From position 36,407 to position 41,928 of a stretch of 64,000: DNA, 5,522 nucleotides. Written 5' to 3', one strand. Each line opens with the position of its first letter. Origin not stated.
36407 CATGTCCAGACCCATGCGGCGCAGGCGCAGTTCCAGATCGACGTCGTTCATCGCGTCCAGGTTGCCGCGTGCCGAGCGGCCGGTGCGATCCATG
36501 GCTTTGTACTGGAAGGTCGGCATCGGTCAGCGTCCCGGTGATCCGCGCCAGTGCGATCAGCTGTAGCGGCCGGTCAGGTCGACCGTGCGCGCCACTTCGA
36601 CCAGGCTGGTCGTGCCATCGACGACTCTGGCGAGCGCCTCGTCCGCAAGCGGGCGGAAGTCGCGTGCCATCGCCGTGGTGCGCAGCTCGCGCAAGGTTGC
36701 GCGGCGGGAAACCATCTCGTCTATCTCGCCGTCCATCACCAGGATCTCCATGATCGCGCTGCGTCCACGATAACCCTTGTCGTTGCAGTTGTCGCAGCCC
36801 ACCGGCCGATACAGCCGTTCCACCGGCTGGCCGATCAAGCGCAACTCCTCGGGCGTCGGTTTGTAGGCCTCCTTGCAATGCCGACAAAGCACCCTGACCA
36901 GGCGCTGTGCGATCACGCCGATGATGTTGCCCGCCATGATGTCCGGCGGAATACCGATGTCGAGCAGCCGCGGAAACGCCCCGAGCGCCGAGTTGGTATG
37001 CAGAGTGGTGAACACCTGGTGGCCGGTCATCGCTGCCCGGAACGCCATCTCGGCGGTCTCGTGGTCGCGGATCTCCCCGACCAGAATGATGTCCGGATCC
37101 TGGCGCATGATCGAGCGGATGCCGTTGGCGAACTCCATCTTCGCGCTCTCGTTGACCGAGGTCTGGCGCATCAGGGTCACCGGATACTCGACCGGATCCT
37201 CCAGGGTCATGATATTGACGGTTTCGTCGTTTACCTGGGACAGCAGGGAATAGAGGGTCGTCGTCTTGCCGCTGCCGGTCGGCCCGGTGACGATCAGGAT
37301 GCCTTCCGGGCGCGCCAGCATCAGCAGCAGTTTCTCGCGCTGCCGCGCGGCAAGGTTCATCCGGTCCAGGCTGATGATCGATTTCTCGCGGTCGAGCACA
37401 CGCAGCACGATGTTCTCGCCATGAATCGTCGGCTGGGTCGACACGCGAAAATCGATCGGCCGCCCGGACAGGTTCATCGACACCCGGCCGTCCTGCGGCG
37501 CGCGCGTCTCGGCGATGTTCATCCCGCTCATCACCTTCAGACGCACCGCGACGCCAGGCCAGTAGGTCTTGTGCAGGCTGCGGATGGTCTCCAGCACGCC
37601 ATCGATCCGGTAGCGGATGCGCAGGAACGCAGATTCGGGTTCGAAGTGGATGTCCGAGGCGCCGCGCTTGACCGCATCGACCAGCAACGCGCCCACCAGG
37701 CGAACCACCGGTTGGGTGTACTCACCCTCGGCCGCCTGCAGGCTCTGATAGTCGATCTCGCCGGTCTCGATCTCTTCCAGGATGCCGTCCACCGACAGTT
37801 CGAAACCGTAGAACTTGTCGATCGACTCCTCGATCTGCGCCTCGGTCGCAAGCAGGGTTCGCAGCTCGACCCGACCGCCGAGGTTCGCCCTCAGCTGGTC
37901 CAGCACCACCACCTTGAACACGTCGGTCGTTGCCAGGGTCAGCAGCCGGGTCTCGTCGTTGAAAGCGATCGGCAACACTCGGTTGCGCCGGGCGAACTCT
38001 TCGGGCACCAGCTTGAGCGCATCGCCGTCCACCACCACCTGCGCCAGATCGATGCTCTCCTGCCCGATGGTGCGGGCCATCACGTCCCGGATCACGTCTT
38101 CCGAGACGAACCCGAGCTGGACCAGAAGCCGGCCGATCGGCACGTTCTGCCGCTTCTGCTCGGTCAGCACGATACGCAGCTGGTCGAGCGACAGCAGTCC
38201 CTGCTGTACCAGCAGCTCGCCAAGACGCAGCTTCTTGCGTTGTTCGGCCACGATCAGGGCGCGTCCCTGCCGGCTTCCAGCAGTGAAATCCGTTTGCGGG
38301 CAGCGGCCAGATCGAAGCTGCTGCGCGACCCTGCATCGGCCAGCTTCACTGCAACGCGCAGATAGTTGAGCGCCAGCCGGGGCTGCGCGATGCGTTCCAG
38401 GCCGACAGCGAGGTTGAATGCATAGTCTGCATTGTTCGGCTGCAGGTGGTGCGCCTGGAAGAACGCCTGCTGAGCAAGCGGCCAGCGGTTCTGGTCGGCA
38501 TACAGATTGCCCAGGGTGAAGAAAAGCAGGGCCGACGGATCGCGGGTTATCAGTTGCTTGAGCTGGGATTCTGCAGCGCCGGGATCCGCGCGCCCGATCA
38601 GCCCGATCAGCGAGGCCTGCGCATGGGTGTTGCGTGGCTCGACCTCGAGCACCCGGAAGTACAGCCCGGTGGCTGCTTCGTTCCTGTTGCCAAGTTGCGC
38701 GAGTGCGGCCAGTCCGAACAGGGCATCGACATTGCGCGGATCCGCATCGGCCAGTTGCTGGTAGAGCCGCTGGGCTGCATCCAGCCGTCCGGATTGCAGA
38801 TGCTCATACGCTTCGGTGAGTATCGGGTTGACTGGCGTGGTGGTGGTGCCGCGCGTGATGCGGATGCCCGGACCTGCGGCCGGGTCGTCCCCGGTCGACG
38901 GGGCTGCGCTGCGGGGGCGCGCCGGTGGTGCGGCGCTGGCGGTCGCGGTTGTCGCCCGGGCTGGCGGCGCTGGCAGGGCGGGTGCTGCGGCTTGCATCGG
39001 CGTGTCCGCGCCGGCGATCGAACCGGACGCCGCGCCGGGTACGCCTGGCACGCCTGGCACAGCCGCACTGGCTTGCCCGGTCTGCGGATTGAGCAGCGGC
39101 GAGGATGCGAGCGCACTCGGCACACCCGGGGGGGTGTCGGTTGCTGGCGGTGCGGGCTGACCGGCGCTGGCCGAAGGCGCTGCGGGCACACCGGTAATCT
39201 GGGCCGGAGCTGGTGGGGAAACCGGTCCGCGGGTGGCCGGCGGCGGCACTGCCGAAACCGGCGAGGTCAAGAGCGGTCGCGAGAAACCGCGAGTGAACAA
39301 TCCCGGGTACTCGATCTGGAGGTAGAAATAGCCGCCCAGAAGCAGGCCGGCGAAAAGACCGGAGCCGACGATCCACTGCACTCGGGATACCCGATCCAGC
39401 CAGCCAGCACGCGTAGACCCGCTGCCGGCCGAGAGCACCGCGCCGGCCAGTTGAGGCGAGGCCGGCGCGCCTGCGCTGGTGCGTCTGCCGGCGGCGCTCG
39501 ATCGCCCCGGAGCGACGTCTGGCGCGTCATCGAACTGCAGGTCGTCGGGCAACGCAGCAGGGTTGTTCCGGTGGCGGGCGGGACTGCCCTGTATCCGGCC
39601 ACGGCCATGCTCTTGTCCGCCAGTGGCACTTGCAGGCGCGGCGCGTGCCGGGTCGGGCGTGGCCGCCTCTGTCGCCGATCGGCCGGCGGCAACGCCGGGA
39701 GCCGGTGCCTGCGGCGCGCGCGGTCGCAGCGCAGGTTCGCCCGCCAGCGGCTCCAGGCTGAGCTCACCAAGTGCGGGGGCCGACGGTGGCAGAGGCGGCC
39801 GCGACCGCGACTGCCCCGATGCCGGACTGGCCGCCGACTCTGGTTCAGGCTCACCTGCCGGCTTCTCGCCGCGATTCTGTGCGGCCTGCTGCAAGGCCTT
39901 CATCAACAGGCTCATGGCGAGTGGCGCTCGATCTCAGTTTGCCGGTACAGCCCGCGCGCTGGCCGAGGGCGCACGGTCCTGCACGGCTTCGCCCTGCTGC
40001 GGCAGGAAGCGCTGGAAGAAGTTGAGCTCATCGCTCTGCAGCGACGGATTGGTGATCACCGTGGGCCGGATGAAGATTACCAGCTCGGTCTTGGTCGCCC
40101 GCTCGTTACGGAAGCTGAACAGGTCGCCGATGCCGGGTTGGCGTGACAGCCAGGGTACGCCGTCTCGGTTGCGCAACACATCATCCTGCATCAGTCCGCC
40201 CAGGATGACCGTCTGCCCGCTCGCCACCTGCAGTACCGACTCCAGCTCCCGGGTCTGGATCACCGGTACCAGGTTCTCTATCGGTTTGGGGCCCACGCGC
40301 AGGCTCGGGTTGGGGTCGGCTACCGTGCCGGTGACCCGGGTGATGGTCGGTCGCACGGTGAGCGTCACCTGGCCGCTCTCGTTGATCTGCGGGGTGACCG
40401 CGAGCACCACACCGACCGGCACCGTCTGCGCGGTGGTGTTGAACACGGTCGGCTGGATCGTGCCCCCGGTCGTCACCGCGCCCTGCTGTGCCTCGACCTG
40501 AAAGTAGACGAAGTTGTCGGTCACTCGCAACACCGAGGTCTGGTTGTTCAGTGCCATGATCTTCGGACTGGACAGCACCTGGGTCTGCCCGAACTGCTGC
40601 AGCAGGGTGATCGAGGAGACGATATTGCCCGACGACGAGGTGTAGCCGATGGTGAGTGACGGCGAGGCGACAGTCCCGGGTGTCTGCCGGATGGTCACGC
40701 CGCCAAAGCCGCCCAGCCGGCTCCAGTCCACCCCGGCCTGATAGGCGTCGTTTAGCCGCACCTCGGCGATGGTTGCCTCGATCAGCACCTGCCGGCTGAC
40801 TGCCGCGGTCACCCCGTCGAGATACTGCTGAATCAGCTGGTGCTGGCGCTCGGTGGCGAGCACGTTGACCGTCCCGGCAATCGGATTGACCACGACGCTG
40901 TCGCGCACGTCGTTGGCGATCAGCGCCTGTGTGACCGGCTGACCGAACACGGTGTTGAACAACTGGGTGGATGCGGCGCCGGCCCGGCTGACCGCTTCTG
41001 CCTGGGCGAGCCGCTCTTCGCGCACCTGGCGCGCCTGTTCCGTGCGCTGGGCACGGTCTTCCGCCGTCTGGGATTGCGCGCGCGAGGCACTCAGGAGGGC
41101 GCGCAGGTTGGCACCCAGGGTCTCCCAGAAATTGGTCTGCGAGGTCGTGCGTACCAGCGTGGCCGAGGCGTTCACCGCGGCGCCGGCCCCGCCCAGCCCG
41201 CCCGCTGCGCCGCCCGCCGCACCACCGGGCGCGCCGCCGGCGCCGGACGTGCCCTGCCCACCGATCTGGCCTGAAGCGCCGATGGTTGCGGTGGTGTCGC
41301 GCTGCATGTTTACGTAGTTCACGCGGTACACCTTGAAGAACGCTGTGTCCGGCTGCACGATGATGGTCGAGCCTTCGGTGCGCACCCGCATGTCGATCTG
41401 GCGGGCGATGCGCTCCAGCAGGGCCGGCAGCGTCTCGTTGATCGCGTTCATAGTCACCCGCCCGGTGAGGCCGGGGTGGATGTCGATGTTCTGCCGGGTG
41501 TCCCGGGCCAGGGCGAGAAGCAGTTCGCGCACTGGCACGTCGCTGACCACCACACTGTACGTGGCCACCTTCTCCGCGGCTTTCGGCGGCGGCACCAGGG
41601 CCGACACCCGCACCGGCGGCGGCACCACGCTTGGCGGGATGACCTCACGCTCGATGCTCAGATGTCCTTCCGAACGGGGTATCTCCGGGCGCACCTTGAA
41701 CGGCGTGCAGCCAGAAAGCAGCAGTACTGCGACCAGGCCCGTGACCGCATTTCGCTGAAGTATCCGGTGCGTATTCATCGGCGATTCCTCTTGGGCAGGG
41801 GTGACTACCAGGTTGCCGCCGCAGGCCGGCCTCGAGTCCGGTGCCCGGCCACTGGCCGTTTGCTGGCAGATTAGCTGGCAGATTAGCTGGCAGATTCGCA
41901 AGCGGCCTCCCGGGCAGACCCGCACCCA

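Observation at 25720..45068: Compact MSHA-like type IV filament locus with non-canonical gene order and content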

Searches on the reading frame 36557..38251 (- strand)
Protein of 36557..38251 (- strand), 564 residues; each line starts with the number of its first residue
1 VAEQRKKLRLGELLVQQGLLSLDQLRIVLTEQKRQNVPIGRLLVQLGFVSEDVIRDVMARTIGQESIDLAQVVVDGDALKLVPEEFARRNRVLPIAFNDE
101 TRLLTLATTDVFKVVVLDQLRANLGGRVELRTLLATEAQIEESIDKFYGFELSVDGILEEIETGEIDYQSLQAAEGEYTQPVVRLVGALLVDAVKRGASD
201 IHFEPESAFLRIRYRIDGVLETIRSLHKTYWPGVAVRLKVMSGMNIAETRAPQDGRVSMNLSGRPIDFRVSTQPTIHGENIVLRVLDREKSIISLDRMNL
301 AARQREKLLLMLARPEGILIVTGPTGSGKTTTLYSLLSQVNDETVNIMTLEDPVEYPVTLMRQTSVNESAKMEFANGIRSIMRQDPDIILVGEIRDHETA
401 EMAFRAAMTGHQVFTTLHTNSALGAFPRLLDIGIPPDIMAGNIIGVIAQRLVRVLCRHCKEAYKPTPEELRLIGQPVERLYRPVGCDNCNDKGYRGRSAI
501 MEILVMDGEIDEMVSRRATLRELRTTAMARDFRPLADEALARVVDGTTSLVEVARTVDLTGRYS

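Call 4: search_protein_families(library=ncbifam, proteins=[window:36557-38251:-], max_evalue=0.01)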
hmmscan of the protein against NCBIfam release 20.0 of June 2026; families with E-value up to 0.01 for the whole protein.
window:36557-38251:- (564 aa): 25 families
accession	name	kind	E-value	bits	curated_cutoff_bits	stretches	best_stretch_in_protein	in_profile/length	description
TIGR02533.1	type_II_gspE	equivalog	1.6e-153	511.9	630.25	1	81-555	3-484/486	type II secretion system ATPase GspE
TIGR02538.1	type_IV_pilB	equivalog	5.7e-151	503.9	675.65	1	10-556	2-561/564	type IV-A pilus assembly ATPase PilB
NF053534.1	T4PilAsmATPsTfpB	equivalog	3.3e-125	418.7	850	1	53-557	67-582/584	type IV pilus assembly ATPase TfpB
NF007755.0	PRK10436.1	equivalog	2.9e-121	405.4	617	1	95-557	20-459/465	type II secretion system protein GspE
NF041000.1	ATPase_ComGA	equivalog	1e-74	250.9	300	1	189-453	3-266/267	competence type IV pilus ATPase ComGA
TIGR01420.1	pilT_fam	subfamily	3.2e-51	174.6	319.1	1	188-453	4-269/343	PilT/PilU family type 4a pilus ATPase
TIGR02525.1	plasmid_TraJ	equivalog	1.8e-25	89.7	368.3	1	281-451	120-293/372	plasmid transfer ATPase TraJ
TIGR02524.1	dot_icm_DotB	equivalog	2.8e-22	79.4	463.3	1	307-430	125-257/358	Dot/Icm type IV secretion system ATPase DotB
NF058587.1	archaellum_moto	equivalog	1.2e-19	70.4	550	1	271-424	229-388/527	archaellum flagellar ATPase motor FlaI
TIGR03819.1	heli_sec_ATPase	hypoth_equivalog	2.8e-17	63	373.15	1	234-429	99-297/340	TadA family conjugal transfer-associated ATPase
NF053729.1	c-di-GMP_motif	domain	6e-16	58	38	1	9-60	1-52/53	cyclic di-GMP-binding domain-containing protein, MshE-related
TIGR02782.1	TrbB_P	equivalog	4.5e-15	55.7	304.55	1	291-429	108-252/303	P-type conjugative transfer ATPase TrbB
TIGR02788.1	VirB11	equivalog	9.4e-15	54.4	249.95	1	318-431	146-264/308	P-type DNA transfer ATPase VirB11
NF010407.0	PRK13833.1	subfamily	1.2e-12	47.9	499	1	319-430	147-260/323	conjugal transfer protein TrbB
NF012033.0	PRK15489.1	equivalog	1.5e-12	46.5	537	1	5-150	488-629/703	glycosyl transferase family protein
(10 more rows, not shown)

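Call 5: search_protein_families(library=pfam, proteins=[window:36557-38251:-], max_evalue=0.01)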
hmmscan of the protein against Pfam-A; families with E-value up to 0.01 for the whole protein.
window:36557-38251:- (564 aa): 11 families
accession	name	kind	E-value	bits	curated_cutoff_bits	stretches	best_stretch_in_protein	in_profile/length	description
PF00437.27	T2SSE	-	2.3e-124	415.2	24.9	1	179-555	5-370/370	Type II/IV secretion system protein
PF05157.20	MshEN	-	2.8e-16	59.7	23.1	1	65-152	4-88/90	MshEN domain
PF13401.12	AAA_22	-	9.5e-06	26.4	27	1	315-353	4-44/130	AAA domain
PF13173.12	AAA_14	-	0.00024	21.6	27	1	317-421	3-98/129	AAA domain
PF13191.12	AAA_16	-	0.00046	21.2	32.6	1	304-344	8-52/167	AAA ATPase domain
PF20720.3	nSTAND3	-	0.0005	20.2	27.2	1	316-354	17-55/155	Novel STAND NTPase 3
PF13086.12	AAA_11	-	0.00077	19.7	27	1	300-341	2-42/257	AAA domain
PF13604.12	AAA_30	-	0.00089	19.5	27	1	300-346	2-48/191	AAA domain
PF25199.1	nSTAND_NTPase5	-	0.0022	18.2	34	1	315-356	40-82/145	Novel STAND NTPase 5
PF02492.25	cobW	-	0.0057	16.7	20.7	1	319-349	3-34/180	CobW/HypB/UreG, nucleotide-binding domain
PF12775.13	AAA_7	-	0.0066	16.4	25.8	0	308-350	25-67/181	P-loop containing dynein motor region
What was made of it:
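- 36557..38251 (-): Extension ATPase with an MshEN c-di-GMP-binding N-terminal domain (MshE-like). NF053729 scores 58 bits, above its cut-off of 38 (calls 4, 5).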

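Call 56: search_solved_structures(query=window:36557-38251:-, max_evalue=1e-10, show_alignments=0)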
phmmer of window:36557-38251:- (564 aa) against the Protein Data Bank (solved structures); distinct sequences matched with E-value up to 1e-10: 27.
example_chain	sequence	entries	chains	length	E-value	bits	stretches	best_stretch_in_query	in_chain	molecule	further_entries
6f8l_G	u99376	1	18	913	4.9e-117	394.9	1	9-559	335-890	Type IV pilus assembly protein PilF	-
3jc8_Ba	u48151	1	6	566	9.7e-116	390.6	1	9-554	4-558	Type IV-A pilus assembly ATPase PilB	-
4pht_A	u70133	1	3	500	1.1e-109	370.6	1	173-556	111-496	General secretory pathway protein E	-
5zfr_A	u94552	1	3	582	4.2e-108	365.4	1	7-556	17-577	Type IV pilus biogenesis ATPase PilB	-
6olj_C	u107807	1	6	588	5.5e-108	365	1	7-556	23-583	Type IV pilus biogenesis ATPase PilB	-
5tsg_B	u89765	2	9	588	6.6e-108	364.7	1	7-556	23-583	Type IV pilus biogenesis ATPase PilB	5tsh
4kss_A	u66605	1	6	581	8.3e-107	361.1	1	173-561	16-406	Type II secretion system protein E, hemolysin-coregulated protein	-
1p9r_A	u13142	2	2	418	1e-106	360.8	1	172-555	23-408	General secretion pathway protein E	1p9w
4ksr_A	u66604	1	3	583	1.6e-106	360.2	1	173-556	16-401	Type II secretion system protein E, Hemolysin-coregulated protein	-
6ejf_A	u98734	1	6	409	3.8e-92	312.7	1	186-559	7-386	Type IV pilus assembly protein PilF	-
5oiu_A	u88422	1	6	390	7.2e-92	311.8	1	186-557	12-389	Type IV pilus assembly protein PilF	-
5it5_F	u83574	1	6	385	7.9e-92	311.7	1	186-557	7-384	ATP binding motif-containing protein PilF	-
8dze_A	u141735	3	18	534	1.1e-35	126.5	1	175-516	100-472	BfpD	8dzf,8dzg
2ewv_A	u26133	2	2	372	1.1e-33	119.8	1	188-433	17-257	twitching motility protein PilT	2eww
2gsz_A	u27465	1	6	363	1.6e-33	119.3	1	189-433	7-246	twitching motility protein PilT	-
5htl_A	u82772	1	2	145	6.4e-15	58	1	6-148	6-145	MSHA biogenesis protein MshE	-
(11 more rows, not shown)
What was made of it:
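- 36557..38251 (-): PDB sequence hits are PilF, PilB and GspE at 1e-117 to 1e-107, and the MshE N-domain 5htl at 6e-15 (call 56).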

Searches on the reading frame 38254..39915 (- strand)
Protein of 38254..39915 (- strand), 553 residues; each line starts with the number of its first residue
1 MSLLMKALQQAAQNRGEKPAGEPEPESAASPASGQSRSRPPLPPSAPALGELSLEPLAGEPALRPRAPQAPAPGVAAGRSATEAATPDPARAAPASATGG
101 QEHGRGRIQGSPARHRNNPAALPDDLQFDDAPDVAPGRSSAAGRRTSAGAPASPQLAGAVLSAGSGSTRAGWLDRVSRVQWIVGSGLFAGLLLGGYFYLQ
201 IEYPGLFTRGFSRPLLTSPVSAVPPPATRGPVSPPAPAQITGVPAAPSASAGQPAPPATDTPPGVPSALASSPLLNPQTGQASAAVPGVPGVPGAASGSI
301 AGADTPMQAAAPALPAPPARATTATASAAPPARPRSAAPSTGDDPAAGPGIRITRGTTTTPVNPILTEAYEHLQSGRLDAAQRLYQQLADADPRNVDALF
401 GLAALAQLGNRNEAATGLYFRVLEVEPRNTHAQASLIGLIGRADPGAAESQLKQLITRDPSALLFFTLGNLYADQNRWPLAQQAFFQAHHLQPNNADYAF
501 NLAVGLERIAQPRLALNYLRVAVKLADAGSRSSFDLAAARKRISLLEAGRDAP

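Call 4: search_protein_families(library=ncbifam, proteins=[window:38254-39915:-], max_evalue=0.01)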
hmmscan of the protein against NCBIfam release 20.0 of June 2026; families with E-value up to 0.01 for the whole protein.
window:38254-39915:- (553 aa): 10 families
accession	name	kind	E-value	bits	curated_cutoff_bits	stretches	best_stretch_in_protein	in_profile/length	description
TIGR02552.1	LcrH_SycD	equivalog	7.3e-14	51.6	104.8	2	357-431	13-87/136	SycD/LcrH family type III secretion system chaperone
TIGR02917.1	PEP_TPR_lipo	equivalog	2.1e-12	45.8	312.2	2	372-436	509-573/899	XrtA/PEP-CTERM system TPR-repeat protein PrsT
NF033920.0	C39_PA2778_fam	equivalog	2.4e-09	37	150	1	441-526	168-254/255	PA2778 family cysteine peptidase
NF040959.1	MamA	equivalog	6.8e-08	32.2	200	1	369-521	44-198/204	magnetosome protein MamA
NF008520.0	PRK11447.1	equivalog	1.7e-07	29.4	858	1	367-511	356-510/1157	cellulose synthase complex outer membrane protein BcsC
TIGR00540.1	TPR_hemY_coli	hypoth_equivalog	2.2e-06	26.7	142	1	383-499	248-363/385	heme biosynthesis-associated TPR protein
TIGR03939.1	PGA_TPR_OMP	equivalog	1.3e-05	23.7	366.65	1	411-542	101-234/800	poly-beta-1,6 N-acetyl-D-glucosamine export porin PgaA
NF011859.0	PRK15331.1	equivalog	0.00013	22.1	184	1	362-420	37-95/165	type III secretion system translocator chaperone SicA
NF008017.0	PRK10747.1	equivalog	0.00014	20.9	608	1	443-515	308-380/398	protoheme IX biogenesis protein HemY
TIGR02521.1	type_IV_pilW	equivalog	0.0011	18.6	154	0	445-525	47-128/234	type IV pilus biogenesis/stability protein PilW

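Call 5: search_protein_families(library=pfam, proteins=[window:38254-39915:-], max_evalue=0.01)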
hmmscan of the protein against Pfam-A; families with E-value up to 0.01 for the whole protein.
window:38254-39915:- (553 aa): 9 families
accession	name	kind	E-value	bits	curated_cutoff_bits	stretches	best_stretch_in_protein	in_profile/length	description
PF14559.12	TPR_19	-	4.2e-09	37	25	1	373-434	2-63/68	Tetratricopeptide repeat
PF13432.12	TPR_16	-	2.1e-08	34.9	32.7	1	366-421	1-55/65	Tetratricopeptide repeat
PF13428.12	TPR_14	-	2e-06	28.3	23.5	1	368-405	7-44/44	Tetratricopeptide repeat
PF13414.12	TPR_11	-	5.5e-06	26.4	26.8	0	371-409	3-42/42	TPR repeat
PF23914.1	TPR_CcmH_CycH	-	9e-06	26.1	42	0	466-510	54-98/158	Cytochrome c-type biogenesis protein H TPR domain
PF13431.12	TPR_17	-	1.1e-05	25.8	24.4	0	384-414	1-31/34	Tetratricopeptide repeat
PF00515.34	TPR_1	-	2e-05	24.7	27.8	1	464-495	3-34/34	Tetratricopeptide repeat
PF13176.12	TPR_7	-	6.4e-05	23.2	27.9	0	366-393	5-32/36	Tetratricopeptide repeat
PF07719.23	TPR_2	-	0.00021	21.6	27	0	462-495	1-34/34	Tetratricopeptide repeat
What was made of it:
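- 38254..39915 (-): TPR protein in the position of MshN. TPR_19, TPR_16 and TPR_14 hits in the C-terminal 200 residues (call 5).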

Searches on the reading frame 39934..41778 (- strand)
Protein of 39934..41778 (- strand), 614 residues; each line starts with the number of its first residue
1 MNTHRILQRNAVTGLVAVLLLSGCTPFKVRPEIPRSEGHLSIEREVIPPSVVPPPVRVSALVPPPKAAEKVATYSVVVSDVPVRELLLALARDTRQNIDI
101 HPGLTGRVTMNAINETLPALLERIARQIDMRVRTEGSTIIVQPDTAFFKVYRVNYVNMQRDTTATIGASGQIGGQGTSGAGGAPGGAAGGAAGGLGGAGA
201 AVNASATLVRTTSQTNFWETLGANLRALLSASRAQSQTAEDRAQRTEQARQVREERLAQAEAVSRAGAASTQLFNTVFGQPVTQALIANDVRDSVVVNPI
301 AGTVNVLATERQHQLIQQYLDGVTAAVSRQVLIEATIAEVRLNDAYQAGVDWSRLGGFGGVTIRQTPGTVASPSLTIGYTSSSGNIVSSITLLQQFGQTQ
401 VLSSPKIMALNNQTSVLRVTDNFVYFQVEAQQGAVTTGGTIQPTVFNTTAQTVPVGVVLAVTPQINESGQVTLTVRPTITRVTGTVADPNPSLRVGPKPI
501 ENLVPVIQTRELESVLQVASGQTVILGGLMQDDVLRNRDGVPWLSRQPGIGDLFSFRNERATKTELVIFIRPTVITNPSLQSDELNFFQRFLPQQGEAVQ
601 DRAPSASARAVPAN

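Call 4: search_protein_families(library=ncbifam, proteins=[window:39934-41778:-], max_evalue=0.01)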
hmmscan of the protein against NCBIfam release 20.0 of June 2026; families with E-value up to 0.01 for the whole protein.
window:39934-41778:- (614 aa): 9 families
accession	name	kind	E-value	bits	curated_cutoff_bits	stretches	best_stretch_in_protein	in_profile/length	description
TIGR02519.1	pilus_MshL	equivalog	2.6e-70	236.7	250.2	1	295-575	1-290/290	pilus (MSHA type) biogenesis protein MshL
TIGR02517.1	type_II_gspD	equivalog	1.4e-42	146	351.35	1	226-578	301-593/600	type II secretion system secretin GspD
TIGR02515.1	IV_pilus_PilQ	subfamily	4.3e-31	108.4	284.35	2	368-575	243-427/428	type IV pilus secretin PilQ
TIGR02516.1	type_III_yscC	equivalog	1.5e-26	93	238.45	1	314-576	220-462/463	type III secretion system outer membrane ring subunit SctC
NF010083.0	PRK13568.1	equivalog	5.5e-19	68.2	554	1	237-576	99-418/419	DNA uptake porin HofQ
NF011873.0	PRK15346.1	equivalog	1.9e-15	56.5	524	1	311-565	258-484/499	EscC/YscC/HrcC family type III secretion system outer membrane ring protein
NF042912.1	Amuc_1098_fam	equivalog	2.2e-14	52.5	750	1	441-575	654-796/805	Amuc_1098 family type IV pilus outer membrane protein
NF007851.2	PRK10560.1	exception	6.5e-13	48.3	598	2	292-576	143-410/412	DNA uptake porin HofQ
TIGR02520.1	pilus_B_mal_scr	equivalog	6.1e-11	41.6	287.65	1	284-572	229-511/513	PilN family type IVB pilus formation outer membrane protein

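Call 5: search_protein_families(library=pfam, proteins=[window:39934-41778:-], max_evalue=0.01)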
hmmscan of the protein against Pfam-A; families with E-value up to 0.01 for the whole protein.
window:39934-41778:- (614 aa): 2 families
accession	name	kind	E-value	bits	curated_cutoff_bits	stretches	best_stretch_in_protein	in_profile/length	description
PF00263.26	Secretin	-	8.7e-40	136.5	27.5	1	393-575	2-168/169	Bacterial type II and III secretion system protein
PF07655.18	Secretin_N_2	-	3.1e-07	31.3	23.4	1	149-232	2-79/91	Secretin N-terminal domain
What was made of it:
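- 39934..41778 (-): MshL-type lipoprotein secretin. Pfam finds Secretin plus Secretin_N_2 (calls 4, 5).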

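Call 82: search_protein_families(library=ncbifam, alignment_id=A9, max_evalue=1e-10)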
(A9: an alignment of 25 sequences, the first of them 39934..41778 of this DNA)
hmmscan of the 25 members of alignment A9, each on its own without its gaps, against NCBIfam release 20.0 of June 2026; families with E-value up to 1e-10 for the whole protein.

A. member 1, window:39934-41778:- (614 aa): 9 families
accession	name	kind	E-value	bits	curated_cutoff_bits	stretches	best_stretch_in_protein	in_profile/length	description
TIGR02519.1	pilus_MshL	equivalog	2.6e-70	236.7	250.2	1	295-575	1-290/290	pilus (MSHA type) biogenesis protein MshL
TIGR02517.1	type_II_gspD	equivalog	1.4e-42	146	351.35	1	226-578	301-593/600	type II secretion system secretin GspD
TIGR02515.1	IV_pilus_PilQ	subfamily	4.3e-31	108.4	284.35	1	368-575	243-427/428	type IV pilus secretin PilQ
TIGR02516.1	type_III_yscC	equivalog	1.5e-26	93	238.45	1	314-576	220-462/463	type III secretion system outer membrane ring subunit SctC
NF010083.0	PRK13568.1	equivalog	5.5e-19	68.2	554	1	237-576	99-418/419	DNA uptake porin HofQ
NF011873.0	PRK15346.1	equivalog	1.9e-15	56.5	524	1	311-565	258-484/499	EscC/YscC/HrcC family type III secretion system outer membrane ring protein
NF042912.1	Amuc_1098_fam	equivalog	2.2e-14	52.5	750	1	441-575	654-796/805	Amuc_1098 family type IV pilus outer membrane protein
NF007851.2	PRK10560.1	exception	6.5e-13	48.3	598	0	292-576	143-410/412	DNA uptake porin HofQ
TIGR02520.1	pilus_B_mal_scr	equivalog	6.1e-11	41.6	287.65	0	284-572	229-511/513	PilN family type IVB pilus formation outer membrane protein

B. families by the number of members that match (of 25 scanned): 9 families
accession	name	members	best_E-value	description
TIGR02519.1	pilus_MshL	25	1.6e-76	pilus (MSHA type) biogenesis protein MshL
TIGR02517.1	type_II_gspD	25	3.6e-48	type II secretion system secretin GspD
TIGR02515.1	IV_pilus_PilQ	25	3.6e-36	type IV pilus secretin PilQ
TIGR02516.1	type_III_yscC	25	5.4e-27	type III secretion system outer membrane ring subunit SctC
TIGR02520.1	pilus_B_mal_scr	25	3.3e-25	PilN family type IVB pilus formation outer membrane protein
NF010083.0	PRK13568.1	25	1.1e-21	DNA uptake porin HofQ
NF042912.1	Amuc_1098_fam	21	2.1e-19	Amuc_1098 family type IV pilus outer membrane protein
NF007851.2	PRK10560.1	20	6.2e-18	DNA uptake porin HofQ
NF011873.0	PRK15346.1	20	1.6e-17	EscC/YscC/HrcC family type III secretion system outer membrane ring protein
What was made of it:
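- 39934..41778 (-): All 25 sequences scanned (window plus 24 orthologues) match MshL, with by far the lowest best E-value of any family (call 82).
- Closest known: Type II secretion systems with the ExeA/ExeB. Different: The secretin is not GspD-like (calls 4, 82).
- It has Secretin_N_2 rather than repeated Secretin_N domains (calls 4, 5, 82).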
